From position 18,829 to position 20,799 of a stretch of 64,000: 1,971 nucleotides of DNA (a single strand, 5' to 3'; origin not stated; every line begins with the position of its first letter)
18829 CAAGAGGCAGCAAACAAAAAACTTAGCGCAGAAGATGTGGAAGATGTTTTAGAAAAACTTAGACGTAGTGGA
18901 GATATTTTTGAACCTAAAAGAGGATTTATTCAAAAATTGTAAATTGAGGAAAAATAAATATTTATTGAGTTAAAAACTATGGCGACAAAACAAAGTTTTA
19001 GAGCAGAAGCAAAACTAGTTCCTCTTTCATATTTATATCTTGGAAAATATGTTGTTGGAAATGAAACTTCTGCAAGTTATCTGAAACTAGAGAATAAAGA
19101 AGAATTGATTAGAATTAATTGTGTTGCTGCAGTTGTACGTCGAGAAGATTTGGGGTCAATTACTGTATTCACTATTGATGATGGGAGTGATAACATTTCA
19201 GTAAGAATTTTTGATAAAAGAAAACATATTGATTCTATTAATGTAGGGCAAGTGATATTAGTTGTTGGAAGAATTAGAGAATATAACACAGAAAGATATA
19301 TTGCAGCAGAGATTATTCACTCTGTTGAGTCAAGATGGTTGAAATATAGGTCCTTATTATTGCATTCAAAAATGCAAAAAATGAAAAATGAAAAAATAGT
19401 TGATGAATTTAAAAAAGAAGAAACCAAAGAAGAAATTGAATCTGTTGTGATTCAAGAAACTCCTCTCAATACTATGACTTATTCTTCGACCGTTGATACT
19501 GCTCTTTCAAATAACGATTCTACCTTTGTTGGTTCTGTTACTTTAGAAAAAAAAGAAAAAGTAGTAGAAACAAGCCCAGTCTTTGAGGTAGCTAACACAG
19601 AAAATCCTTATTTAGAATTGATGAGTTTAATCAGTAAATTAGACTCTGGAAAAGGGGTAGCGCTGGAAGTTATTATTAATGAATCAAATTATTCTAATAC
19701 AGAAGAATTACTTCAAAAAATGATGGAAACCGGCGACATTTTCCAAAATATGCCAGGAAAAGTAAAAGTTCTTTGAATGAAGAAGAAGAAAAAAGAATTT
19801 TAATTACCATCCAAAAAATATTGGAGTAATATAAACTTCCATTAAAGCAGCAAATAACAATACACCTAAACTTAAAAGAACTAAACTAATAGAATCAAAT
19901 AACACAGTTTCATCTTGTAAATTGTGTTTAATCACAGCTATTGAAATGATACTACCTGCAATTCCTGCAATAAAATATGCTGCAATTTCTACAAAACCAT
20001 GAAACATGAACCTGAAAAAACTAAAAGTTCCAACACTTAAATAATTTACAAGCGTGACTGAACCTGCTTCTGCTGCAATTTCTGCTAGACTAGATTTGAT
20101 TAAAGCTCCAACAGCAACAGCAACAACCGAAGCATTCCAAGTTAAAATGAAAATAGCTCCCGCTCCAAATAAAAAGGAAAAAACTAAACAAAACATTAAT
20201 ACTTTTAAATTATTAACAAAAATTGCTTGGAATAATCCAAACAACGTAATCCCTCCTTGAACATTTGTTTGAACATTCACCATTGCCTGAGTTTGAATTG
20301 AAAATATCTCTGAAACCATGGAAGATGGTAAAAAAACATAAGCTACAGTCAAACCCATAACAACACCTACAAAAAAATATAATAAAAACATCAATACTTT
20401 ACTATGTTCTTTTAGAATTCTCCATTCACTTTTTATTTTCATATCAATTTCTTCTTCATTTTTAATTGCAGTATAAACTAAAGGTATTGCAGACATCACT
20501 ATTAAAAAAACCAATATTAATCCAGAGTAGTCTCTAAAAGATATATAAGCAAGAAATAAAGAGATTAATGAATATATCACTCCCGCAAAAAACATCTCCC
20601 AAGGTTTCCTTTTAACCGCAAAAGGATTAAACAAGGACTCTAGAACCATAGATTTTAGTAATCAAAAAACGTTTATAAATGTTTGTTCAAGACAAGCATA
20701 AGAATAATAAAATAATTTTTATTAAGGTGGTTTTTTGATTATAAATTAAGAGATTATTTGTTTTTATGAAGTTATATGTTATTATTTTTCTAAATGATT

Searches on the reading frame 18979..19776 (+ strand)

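Call 9: search_protein_families(library=pfam, proteins=[window:18979-19776:+], max_evalue=0.0001)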
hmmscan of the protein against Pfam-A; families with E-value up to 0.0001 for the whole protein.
window:18979-19776:+ (265 aa): 1 family
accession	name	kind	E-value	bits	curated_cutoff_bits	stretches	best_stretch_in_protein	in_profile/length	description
PF01336.31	tRNA_anti-codon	-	1.7e-08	34.7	27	1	51-109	6-68/75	OB-fold nucleic acid binding domain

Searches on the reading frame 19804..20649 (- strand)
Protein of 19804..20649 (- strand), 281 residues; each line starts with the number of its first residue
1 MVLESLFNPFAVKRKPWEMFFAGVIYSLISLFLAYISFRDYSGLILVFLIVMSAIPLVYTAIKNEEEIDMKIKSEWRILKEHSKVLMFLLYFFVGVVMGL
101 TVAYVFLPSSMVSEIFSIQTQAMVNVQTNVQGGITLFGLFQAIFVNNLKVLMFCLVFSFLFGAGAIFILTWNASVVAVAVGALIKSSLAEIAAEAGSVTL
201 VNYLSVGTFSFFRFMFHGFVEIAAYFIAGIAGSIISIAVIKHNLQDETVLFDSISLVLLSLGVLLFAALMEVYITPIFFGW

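Call 9: search_protein_families(library=pfam, proteins=[window:19804-20649:-], max_evalue=0.0001)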
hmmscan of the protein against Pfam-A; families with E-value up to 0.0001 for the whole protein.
window:19804-20649:- (281 aa): 1 family
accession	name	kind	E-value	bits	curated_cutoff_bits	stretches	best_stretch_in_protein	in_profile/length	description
PF01944.22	SpoIIM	-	3.2e-14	53.6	26.9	1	89-276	2-163/163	Stage II sporulation protein M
